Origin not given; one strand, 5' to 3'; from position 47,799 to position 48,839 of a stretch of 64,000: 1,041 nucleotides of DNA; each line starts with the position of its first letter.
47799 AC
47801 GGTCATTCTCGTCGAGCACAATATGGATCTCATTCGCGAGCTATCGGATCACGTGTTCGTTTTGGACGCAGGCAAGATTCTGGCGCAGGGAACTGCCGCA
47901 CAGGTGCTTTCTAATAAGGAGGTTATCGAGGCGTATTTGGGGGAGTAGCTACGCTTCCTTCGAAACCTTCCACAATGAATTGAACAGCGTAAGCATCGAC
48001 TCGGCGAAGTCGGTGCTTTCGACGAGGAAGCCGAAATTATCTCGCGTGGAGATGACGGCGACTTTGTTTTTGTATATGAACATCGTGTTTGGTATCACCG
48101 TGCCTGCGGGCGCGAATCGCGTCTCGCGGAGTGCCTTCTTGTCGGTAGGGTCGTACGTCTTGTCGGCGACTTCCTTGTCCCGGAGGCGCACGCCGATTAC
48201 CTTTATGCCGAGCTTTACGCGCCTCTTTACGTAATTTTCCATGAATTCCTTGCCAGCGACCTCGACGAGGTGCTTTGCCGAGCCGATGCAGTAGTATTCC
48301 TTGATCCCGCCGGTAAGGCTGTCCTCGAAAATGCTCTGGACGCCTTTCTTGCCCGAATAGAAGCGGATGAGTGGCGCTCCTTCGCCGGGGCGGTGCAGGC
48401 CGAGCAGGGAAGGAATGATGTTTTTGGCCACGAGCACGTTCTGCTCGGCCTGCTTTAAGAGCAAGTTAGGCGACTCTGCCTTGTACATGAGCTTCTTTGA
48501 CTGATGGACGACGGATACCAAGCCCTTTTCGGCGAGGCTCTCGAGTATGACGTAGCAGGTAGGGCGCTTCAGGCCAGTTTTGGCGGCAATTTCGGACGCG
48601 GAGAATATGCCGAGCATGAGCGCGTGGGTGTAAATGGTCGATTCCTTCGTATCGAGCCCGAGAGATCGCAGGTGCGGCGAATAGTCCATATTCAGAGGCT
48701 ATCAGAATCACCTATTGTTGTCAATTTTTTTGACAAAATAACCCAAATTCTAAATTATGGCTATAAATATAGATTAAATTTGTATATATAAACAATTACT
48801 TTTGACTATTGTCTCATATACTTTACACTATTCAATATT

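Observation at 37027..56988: Modular receptor array of ten LivK-type SBPs and six TrmB-family regulators sharing one ABC translocon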

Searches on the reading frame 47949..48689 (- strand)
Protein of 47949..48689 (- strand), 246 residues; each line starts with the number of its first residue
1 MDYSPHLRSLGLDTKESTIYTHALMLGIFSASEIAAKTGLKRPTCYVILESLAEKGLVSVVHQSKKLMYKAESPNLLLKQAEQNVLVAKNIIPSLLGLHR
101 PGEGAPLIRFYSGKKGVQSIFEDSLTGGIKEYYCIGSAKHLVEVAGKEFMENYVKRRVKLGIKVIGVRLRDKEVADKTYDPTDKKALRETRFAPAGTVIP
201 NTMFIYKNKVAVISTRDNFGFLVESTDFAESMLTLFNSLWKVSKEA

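Call 4: search_protein_families(library=pfam, proteins=[window:47949-48689:-], max_evalue=0.01)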
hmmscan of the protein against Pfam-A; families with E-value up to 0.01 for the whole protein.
window:47949-48689:- (246 aa): 6 families
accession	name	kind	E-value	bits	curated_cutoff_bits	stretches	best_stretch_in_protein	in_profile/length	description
PF01978.25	TrmB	-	3.5e-12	46.4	25.6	1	7-74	1-67/68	Sugar-specific transcriptional regulator TrmB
PF09339.16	HTH_IclR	-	0.00043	20.4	22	1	30-59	20-49/52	IclR helix-turn-helix domain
PF03965.22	Penicillinase_R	-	0.0018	19.1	22.6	0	33-73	26-66/115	Penicillinase repressor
PF13412.12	HTH_24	-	0.0019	18.2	21.9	1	30-58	19-47/48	Winged helix-turn-helix DNA-binding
PF24033.1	DUF7342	-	0.0048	17.3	31.6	1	30-80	19-69/150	Family of unknown function (DUF7342)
PF12802.13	MarR_2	-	0.0071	16.9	27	0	30-60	22-52/61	MarR family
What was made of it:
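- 47949..48689 (-): R4, a TrmB-like regulator of 246 aa. Its 3' end abuts livG. PF01978 46.4 bits (call 4).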

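Call 10: find_encoding_contigs(protein=window:47949-48689:-, flank=10000, max_places=6)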
Protein window:47949-48689:- (246 aa): 7 contigs read that carry it; 2 places shown.
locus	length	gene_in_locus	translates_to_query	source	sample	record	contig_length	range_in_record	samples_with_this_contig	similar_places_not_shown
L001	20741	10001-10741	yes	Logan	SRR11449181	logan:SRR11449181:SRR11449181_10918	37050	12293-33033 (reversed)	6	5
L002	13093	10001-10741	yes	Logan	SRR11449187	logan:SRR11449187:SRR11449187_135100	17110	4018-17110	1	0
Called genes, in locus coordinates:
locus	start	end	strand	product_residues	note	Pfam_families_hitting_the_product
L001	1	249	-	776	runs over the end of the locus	PF13181:TPR_8 (faint), PF13428:TPR_14 (faint), PF23914:TPR_CcmH_CycH (weak), PF14559:TPR_19 (weak), PF00515:TPR_1 (weak), PF13432:TPR_16, PF12895:ANAPC3 (weak), PF14559:TPR_19 (weak), +6 more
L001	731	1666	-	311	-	-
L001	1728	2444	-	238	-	PF02463:SMC_N (weak), PF00005:ABC_tran, PF13304:AAA_21 (faint)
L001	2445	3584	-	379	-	PF13433:Peripla_BP_5, PF13458:Peripla_BP_6, PF01094:ANF_receptor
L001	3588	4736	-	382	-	PF13433:Peripla_BP_5, PF13458:Peripla_BP_6, PF01094:ANF_receptor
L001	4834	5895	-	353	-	PF13458:Peripla_BP_6, PF13407:Peripla_BP_4 (faint), PF01094:ANF_receptor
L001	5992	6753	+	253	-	PF01978:TrmB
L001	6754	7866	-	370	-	PF13458:Peripla_BP_6, PF01094:ANF_receptor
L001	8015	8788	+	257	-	PF01978:TrmB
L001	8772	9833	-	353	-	PF13458:Peripla_BP_6, PF01094:ANF_receptor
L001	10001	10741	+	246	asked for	PF01978:TrmB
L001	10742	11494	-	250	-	PF13476:AAA_23 (weak), PF02463:SMC_N, PF00005:ABC_tran, PF13175:AAA_15 (faint), PF13304:AAA_21 (weak), PF12399:BCA_ABC_TP_C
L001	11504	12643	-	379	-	PF13433:Peripla_BP_5 (weak), PF13458:Peripla_BP_6, PF01094:ANF_receptor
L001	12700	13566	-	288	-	PF02653:BPD_transp_2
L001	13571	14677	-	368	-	PF04348:LppC (weak), PF13458:Peripla_BP_6, PF13433:Peripla_BP_5 (weak), PF01094:ANF_receptor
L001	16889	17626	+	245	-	PF01978:TrmB (weak)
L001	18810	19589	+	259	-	PF01978:TrmB (weak)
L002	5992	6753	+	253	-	PF01978:TrmB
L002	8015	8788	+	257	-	PF01978:TrmB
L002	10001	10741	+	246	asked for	PF01978:TrmB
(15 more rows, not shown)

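Call 11: find_homologous_proteins(query=window:47949-48689:-)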
Query window:47949-48689:- (246 aa): 14 proteins with E <= 0.001 among 514 candidates.
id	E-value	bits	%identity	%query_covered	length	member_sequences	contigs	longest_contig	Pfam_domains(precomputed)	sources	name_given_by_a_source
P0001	1.6e-148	511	94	100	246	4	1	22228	PF01978.26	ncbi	-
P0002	2.2e-64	235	46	99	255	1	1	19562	PF01978.26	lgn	-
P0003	4.7e-61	224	46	99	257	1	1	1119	PF01978.26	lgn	-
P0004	2.7e-60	222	44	100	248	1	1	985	PF01978.26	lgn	-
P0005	1.2e-55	207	43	99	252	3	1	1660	PF01978.26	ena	-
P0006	3.8e-50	189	41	98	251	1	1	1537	PF01978.26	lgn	-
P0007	4.3e-49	185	40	98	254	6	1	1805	PF01978.26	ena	-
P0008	7.7e-49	184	40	98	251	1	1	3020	PF01978.26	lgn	-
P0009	2.3e-35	140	34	96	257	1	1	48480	PF01978.26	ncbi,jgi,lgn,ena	-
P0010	7.3e-27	113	33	94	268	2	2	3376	PF01978.26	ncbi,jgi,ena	-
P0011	1.4e-23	102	35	97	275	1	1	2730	PF01978.26,PF09339.17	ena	-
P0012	4.3e-23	100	34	94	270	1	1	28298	PF01978.26,PF09339.17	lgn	-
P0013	6.1e-20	90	34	100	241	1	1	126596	PF01978.26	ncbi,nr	ncbi:MAG: helix-turn-helix domain-containing protein [Candidatus Gracilibacteria bacterium]|nr:helix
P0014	4.3e-16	77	33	100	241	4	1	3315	PF01978.26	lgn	-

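Call 12: find_encoding_contigs(protein=P0002, flank=10000, max_places=3)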
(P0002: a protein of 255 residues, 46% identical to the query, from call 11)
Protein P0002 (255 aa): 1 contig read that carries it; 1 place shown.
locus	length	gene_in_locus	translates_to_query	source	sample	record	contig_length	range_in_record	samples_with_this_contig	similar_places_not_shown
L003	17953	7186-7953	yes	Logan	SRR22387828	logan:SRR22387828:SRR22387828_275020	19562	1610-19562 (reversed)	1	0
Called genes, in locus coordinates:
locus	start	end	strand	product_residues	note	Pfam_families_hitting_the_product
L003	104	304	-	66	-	-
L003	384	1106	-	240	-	PF02463:SMC_N (faint), PF00005:ABC_tran, PF13304:AAA_21 (faint)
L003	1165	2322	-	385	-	PF13433:Peripla_BP_5, PF13458:Peripla_BP_6, PF01094:ANF_receptor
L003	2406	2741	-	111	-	-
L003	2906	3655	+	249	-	PF01978:TrmB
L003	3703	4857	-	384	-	PF13433:Peripla_BP_5, PF13458:Peripla_BP_6, PF01094:ANF_receptor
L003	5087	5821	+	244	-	PF01978:TrmB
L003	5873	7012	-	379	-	PF13433:Peripla_BP_5, PF13458:Peripla_BP_6, PF01094:ANF_receptor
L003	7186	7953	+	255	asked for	PF01978:TrmB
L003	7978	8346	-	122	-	-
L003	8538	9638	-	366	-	PF13433:Peripla_BP_5, PF13458:Peripla_BP_6, PF01094:ANF_receptor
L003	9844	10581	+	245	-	PF01978:TrmB, PF13730:HTH_36 (weak)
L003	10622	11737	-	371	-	PF13433:Peripla_BP_5 (weak), PF13458:Peripla_BP_6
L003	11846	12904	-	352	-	PF13458:Peripla_BP_6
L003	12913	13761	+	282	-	PF01978:TrmB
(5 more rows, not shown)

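Call 13: find_encoding_contigs(protein=P0009, flank=10000, max_places=3)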
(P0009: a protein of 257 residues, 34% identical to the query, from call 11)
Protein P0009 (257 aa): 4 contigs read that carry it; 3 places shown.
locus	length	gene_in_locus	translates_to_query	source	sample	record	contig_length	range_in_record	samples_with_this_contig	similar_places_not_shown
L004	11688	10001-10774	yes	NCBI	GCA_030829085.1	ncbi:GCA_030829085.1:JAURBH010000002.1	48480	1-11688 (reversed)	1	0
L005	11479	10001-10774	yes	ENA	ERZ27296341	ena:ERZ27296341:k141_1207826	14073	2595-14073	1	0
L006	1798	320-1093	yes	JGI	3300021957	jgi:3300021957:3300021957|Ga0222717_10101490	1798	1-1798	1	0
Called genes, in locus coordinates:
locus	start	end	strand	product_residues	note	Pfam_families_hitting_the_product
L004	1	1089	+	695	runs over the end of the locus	PF07583:PSCyt2, PF07587:PSD1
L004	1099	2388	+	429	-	PF07394:DUF1501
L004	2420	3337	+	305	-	PF07635:PSCyt1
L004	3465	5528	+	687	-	PF03009:GDPD, PF13685:Fe-ADH_2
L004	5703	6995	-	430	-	PF16656:Pur_ac_phosph_N, PF00149:Metallophos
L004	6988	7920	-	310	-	-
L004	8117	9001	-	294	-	PF00892:EamA (faint)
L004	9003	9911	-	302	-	-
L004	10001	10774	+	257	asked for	PF01978:TrmB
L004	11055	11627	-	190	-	PF13560:HTH_31 (weak), PF01381:HTH_3, PF12844:HTH_19, PF13443:HTH_26, PF07883:Cupin_2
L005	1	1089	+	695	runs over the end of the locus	PF07583:PSCyt2, PF07587:PSD1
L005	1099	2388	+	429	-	PF07394:DUF1501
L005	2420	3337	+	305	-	PF07635:PSCyt1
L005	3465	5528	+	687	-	PF03009:GDPD, PF13685:Fe-ADH_2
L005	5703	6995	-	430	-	PF16656:Pur_ac_phosph_N, PF00149:Metallophos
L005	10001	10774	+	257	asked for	PF01978:TrmB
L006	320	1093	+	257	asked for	PF01978:TrmB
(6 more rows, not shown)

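Call 14: find_encoding_contigs(protein=P0001, flank=10000, max_places=3)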
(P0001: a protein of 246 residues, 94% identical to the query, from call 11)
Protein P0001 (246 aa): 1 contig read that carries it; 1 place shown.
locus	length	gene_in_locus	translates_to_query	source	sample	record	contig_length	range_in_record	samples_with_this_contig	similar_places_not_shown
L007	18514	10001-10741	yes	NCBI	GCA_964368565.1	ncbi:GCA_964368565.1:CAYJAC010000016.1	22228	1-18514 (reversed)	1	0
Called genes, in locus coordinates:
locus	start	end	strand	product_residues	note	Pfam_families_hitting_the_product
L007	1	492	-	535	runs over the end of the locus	PF13231:PMT_2 (weak)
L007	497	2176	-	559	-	PF03023:MurJ, PF01943:Polysacc_synt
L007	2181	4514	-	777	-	PF00515:TPR_1 (faint), PF07719:TPR_2 (faint), PF13181:TPR_8 (faint), PF13414:TPR_11 (faint), PF14559:TPR_19, PF23914:TPR_CcmH_CycH, PF13432:TPR_16, PF14559:TPR_19 (weak), +4 more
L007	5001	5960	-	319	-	PF06790:UPF0259 (weak)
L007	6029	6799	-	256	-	PF02463:SMC_N (weak), PF00005:ABC_tran, PF13304:AAA_21 (faint)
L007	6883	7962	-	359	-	PF13458:Peripla_BP_6, PF01094:ANF_receptor (weak)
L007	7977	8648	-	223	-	PF08241:Methyltransf_11 (weak)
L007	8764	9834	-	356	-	PF13433:Peripla_BP_5 (weak), PF13458:Peripla_BP_6, PF01094:ANF_receptor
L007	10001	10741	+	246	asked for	PF01978:TrmB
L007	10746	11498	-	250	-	PF13476:AAA_23 (faint), PF02463:SMC_N (faint), PF00005:ABC_tran, PF13175:AAA_15 (faint), PF13304:AAA_21 (faint), PF12399:BCA_ABC_TP_C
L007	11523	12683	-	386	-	PF13433:Peripla_BP_5, PF13458:Peripla_BP_6, PF01094:ANF_receptor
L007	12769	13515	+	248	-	PF01978:TrmB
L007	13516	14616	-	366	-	PF13458:Peripla_BP_6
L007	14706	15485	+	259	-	PF01978:TrmB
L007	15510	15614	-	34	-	-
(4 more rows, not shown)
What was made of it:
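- A phage-associated Bro-N gene lies inside the array in L008 (call 14).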

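Call 20: find_related_loci(query=A2, collection=genome_contigs, flank=10000)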
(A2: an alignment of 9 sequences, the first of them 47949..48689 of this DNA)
Query A2 (246 aa) in genome_contigs; peptide patterns used: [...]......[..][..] (x = any residue, [..] = any of these).
35 stretches matched a pattern; 34 encode a relative of the query (tblastn E <= 1e-3); 33 distinct loci.
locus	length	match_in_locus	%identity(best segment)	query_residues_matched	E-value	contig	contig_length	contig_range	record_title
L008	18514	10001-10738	94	1-246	5e-159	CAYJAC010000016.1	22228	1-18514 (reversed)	MAG TPA_asm: uncultured Candidatus Saccharibacteria bacterium isolate ERP123247_co1_236 genome assembly, contig: NODE_14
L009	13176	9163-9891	50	1-243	1e-80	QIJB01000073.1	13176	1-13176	MAG: Candidatus Campbellbacteria bacterium isolate SZUA-82 Ga0063293_10017788, whole genome shotgun sequence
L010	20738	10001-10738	46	1-246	5e-75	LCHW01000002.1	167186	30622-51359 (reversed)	MAG: Candidatus Wolfebacteria bacterium GW2011_GWE2_44_13 UW32_C0002, whole genome shotgun sequence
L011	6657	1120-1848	48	1-243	2e-74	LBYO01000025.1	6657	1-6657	MAG: Parcubacteria group bacterium GW2011_GWA1_40_21 UT90_C0025, whole genome shotgun sequence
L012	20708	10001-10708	45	7-244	1e-65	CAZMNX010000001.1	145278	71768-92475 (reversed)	MAG TPA_asm: uncultured Candidatus Saccharibacteria bacterium isolate SRP272421_co2_491 genome assembly, contig: NODE_69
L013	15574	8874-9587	45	7-245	7e-64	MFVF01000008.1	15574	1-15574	MAG: Candidatus Nomurabacteria bacterium RIFCSPLOWO2_01_FULL_42_20 rifcsplowo2_01_scaffold_17296, whole genome shotgun s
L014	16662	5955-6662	43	7-244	5e-64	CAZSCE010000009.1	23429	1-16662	MAG TPA_asm: uncultured Candidatus Saccharibacteria bacterium isolate SRP272421_co1_693 genome assembly, contig: NODE_54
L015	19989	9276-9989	45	7-245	2e-63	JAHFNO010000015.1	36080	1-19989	MAG: Candidatus Nomurabacteria bacterium isolate nzgw482 NODE_1528_length_36081_cov_5.037291, whole genome shotgun seque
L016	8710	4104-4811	43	7-244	8e-64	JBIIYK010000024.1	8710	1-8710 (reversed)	MAG: Candidatus Paceibacteria bacterium isolate ME2005-09-19_3300034101_group2_bin230 Rohwer_bin1535_scaffold_9063_c1, w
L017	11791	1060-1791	41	1-243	2e-63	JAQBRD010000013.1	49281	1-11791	MAG: Candidatus Taylorbacteria bacterium isolate RYN_390 scaffold_1217238, whole genome shotgun sequence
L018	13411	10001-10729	42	1-245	6e-63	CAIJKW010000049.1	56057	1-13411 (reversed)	uncultured bacterium isolate MJ-time_bin-4611 genome assembly, contig: bin-4611:49/57, whole genome shotgun sequence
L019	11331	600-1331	45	2-245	6e-63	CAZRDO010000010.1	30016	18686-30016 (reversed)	MAG TPA_asm: uncultured Candidatus Saccharibacteria bacterium isolate SRP219642_co5_552 genome assembly, contig: NODE_20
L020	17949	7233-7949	44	4-243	8e-63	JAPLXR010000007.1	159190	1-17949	MAG: Candidatus Nomurabacteria bacterium isolate LacPavin_0818_WC55_MAG_33_13 LacPavin_0818_WC55_scaffold_238973, whole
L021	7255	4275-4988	43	7-245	1e-62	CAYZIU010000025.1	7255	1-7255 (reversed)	MAG TPA_asm: uncultured Candidatus Saccharibacteria bacterium isolate SRP286056_co1_239 genome assembly, contig: NODE_14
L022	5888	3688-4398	46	7-243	3e-62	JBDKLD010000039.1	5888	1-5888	MAG: Candidatus Parcubacteria bacterium isolate hopbrook_2019_sw_WHONDRS-S19S_0012_B_bin.21 scaffold_511685, whole genom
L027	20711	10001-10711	42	7-245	5e-59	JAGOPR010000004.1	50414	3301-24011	MAG: Candidatus Paceibacterota bacterium isolate Gw_Eff_bin_137 Gw_Eff_1036_length_50414_cov_17.652873, whole genome sho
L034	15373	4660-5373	31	7-240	6e-31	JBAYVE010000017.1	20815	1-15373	MAG: Patescibacteria group bacterium isolate SO_2016_LW3_52 scaffold03647_LW162_2016, whole genome shotgun sequence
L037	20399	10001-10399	34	1-133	4e-21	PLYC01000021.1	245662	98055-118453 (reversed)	MAG: Candidatus Doudnabacteria bacterium isolate palsa_1336 73.20120700_P3D.308_contig_11217, whole genome shotgun seque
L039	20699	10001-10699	27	7-243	2e-19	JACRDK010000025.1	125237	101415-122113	MAG: Candidatus Doudnabacteria bacterium isolate NC_groundwater_1670_Pr3_B-0.1um_42_13 SR-2_scaffold_141_3681097, whole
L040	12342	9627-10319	26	7-240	4e-15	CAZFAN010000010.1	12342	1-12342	MAG TPA_asm: uncultured Candidatus Saccharibacteria bacterium isolate binchicken_co212_61 genome assembly, contig: NODE_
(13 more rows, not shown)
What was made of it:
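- All 33 related genome loci are Patescibacteria (call 20).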

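Call 27: predict_structure(alignment_id=A1)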
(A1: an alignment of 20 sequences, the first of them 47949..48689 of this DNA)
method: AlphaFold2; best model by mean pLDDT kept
length: 246 residues; sequences in the alignment: 20
mean_pLDDT: 86.6   pTM: 0.63
mean pLDDT of the five models: 86.6, 86.2, 85.9, 85.4, 84.9
residues with pLDDT >= 90: 132; 70-90: 89; 50-70: 21; < 50: 4
segments of 3 or more residues with pLDDT < 50: none
pLDDT, mean of each block of 10 residues (from residue 1): 84 93 93 94 95 94 88 91 89 81 69 91 87 88 86 89 89 54 70 85 94 87 94 96 83
secondary structure, 60 per line:
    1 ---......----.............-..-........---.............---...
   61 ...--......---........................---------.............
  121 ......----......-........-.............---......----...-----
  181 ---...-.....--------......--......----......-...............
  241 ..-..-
elements in order: H4-9 H14-26 H31-38 H42-54 E58-63 E66-71 H75-98 E108-112 H113-126 E131-136 H138-145 H147-159 E163-168 E188-192 E201-206 E209-214 E219-224 H226-242
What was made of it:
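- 47949..48689 (-): AlphaFold2 model pLDDT 86.6 (call 27).
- On TrmB family: The R4 model has a helix at residues 75-98 and an alpha/beta domain (call 27).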

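Call 33: fold_search(model_id=the predicted structure, library=pdb)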
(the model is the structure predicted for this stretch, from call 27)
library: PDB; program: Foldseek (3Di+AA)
matches with E <= 10: 1653; with E <= 0.001: 39
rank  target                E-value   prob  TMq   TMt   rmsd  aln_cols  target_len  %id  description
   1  5bpd_C                1.4e-13  1.00  0.43  0.41   9.0       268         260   16  Structure of TrmBL2, an archaeal chromatin protein, shows a novel mode of DNA binding. (released 2015-09-02)
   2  5box_A                3.7e-13  1.00  0.42  0.40  22.3       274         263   16  Structure of TrmBL2, an archaeal chromatin protein, shows a novel mode of DNA binding. (released 2015-09-02)
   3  5bpd_B                4.0e-13  1.00  0.45  0.42  22.2       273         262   18  Structure of TrmBL2, an archaeal chromatin protein, shows a novel mode of DNA binding. (released 2015-09-02)
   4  5bpi_D                7.2e-13  1.00  0.43  0.42   9.4       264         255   16  Structure of TrmBL2, an archaeal chromatin protein, shows a novel mode of DNA binding. (released 2015-09-02)
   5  5bpd_D                1.5e-12  1.00  0.44  0.42   9.4       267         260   16  Structure of TrmBL2, an archaeal chromatin protein, shows a novel mode of DNA binding. (released 2015-09-02)
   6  5bqt_A                1.9e-12  1.00  0.45  0.43  21.0       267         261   17  Structure of TrmBL2, an archaeal chromatin protein, shows a novel mode of DNA binding. (released 2015-09-02)
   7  5bpi_C                3.2e-12  1.00  0.43  0.41   9.1       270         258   17  Structure of TrmBL2, an archaeal chromatin protein, shows a novel mode of DNA binding. (released 2015-09-02)
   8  5bqt_B                5.9e-12  1.00  0.45  0.44  20.8       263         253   16  Structure of TrmBL2, an archaeal chromatin protein, shows a novel mode of DNA binding. (released 2015-09-02)
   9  3qph_A                4.2e-11  1.00  0.50  0.39   7.8       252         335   13  The three-dimensional structure of TrmB, a global transcriptional regulator of the hyperthermophilic archaeon Pyrococc (released 2012-05-30)
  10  2f5t_X                1.7e-06  1.00  0.40  0.42   3.9       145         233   13  Crystal Structure of the sugar binding domain of the archaeal transcriptional regulator TrmB (released 2006-02-21)
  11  6ehi_D                2.0e-05  1.00  0.41  0.60   4.7       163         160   10  NucT from Helicobacter pylori (released 2018-01-17)
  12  4gem_B                2.8e-05  1.00  0.42  0.53   3.3       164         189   10  Crystal structure of Zucchini (K171A) (released 2012-10-17)
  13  1byr                  3.3e-05  1.00  0.41  0.62   4.2       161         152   12  CRYSTAL STRUCTURE OF A PHOSPHOLIPASE D FAMILY MEMBER, NUC FROM SALMONELLA TYPHIMURIUM (released 1999-10-19)
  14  6ehi_A                3.3e-05  1.00  0.40  0.58   5.0       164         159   13  NucT from Helicobacter pylori (released 2018-01-17)
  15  7e0m_A                4.7e-05  1.00  0.43  0.28  16.2       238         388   10  Crystal structure of phospholipase D (released 2021-12-22)
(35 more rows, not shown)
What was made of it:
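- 47949..48689 (-): Best fold match is TrmBL2, E 1e-13 (call 33).
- On TrmB family: Foldseek matches TrmBL2 5bpd (1e-13), TrmB 3qph (4e-11), the sugar-binding domain 2f5t (2e-6), and the PLD-fold proteins NucT, Zucchini and Nuc (call 33).
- On TrmBL2 subfamily: Lengths are 245-261 aa. The best structural matches are TrmBL2 chains (call 33).
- Regulator fold: the AlphaFold2 model of R4 (pLDDT 86.6; call 27) matches TrmBL2 (E 1e-13) and TrmB (4e-11), and its C-terminal domain matches PLD-fold proteins (call 33).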

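Call 44: search_protein_families(library=pfam, proteins=[L013:8219-8647:-, L015:4050-4481:-, L020:6657-7010:-, L021:3471-4070:-, L022:2592-3461:-, L027:8032-9696:-, L034:3259-4419:-, L040:8500-9447:-, L037:9153-9740:-, L039:9029-9733:-], max_evalue=0.001)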
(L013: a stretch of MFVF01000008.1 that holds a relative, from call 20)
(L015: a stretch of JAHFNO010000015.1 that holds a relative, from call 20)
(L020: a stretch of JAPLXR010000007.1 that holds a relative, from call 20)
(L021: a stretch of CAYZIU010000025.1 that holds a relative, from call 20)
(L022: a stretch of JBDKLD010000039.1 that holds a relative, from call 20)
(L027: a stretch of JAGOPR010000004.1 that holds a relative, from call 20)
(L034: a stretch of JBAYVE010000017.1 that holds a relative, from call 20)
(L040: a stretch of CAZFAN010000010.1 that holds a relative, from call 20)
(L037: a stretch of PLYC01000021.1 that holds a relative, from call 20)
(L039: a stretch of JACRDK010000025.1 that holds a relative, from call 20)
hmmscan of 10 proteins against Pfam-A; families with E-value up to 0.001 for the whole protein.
L013:8219-8647:- (142 aa): 0 families

L015:4050-4481:- (143 aa): 0 families

L020:6657-7010:- (117 aa): 0 families

L021:3471-4070:- (199 aa): 0 families

L022:2592-3461:- (289 aa): 6 families
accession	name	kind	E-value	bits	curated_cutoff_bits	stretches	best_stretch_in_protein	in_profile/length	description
PF08241.18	Methyltransf_11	-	2.6e-13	50.8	21.2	1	63-144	18-95/95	Methyltransferase domain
PF13649.12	Methyltransf_25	-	9.9e-13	49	27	1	46-140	5-97/97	Methyltransferase domain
PF01209.24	Ubie_methyltran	-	1.1e-11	44.9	20.1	1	33-146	42-153/233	ubiE/COQ5 methyltransferase family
PF13847.12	Methyltransf_31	-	2.6e-08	34.1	27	1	48-180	13-139/145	Methyltransferase domain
PF08242.18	Methyltransf_12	-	8.4e-05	23.7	30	1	47-142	5-98/98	Methyltransferase domain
PF13489.12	Methyltransf_23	-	9.2e-05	22.7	27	1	37-197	21-162/164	Methyltransferase domain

L027:8032-9696:- (554 aa): 1 family
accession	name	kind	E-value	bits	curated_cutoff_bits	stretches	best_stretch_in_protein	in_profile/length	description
PF23477.1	zf_Tbcl_2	-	7.1e-07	29.3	27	1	526-551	10-35/37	Probable treble clef zinc finger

L034:3259-4419:- (386 aa): 3 families
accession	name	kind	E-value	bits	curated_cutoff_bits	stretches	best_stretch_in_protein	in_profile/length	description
PF04055.27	Radical_SAM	-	3.8e-09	37.4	29.5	1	72-165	3-99/166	Radical SAM superfamily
PF13186.11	SPASM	-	3.9e-05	24.3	21.5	1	308-354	1-50/67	Iron-sulfur cluster-binding domain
PF13353.11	Fer4_12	-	0.00011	23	22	0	72-139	11-77/137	4Fe-4S single cluster domain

L040:8500-9447:- (315 aa): 2 families
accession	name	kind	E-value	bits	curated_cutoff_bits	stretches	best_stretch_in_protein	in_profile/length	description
PF21694.2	DNA_pol3_delta_C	-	1.6e-21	77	27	1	194-312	1-120/121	DNA polymerase III delta subunit, C-terminal domain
PF06144.19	DNA_pol3_delta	-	6.5e-13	49.2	21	1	4-118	2-121/124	DNA polymerase III, delta subunit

L037:9153-9740:- (195 aa): 0 families

L039:9029-9733:- (234 aa): 0 families
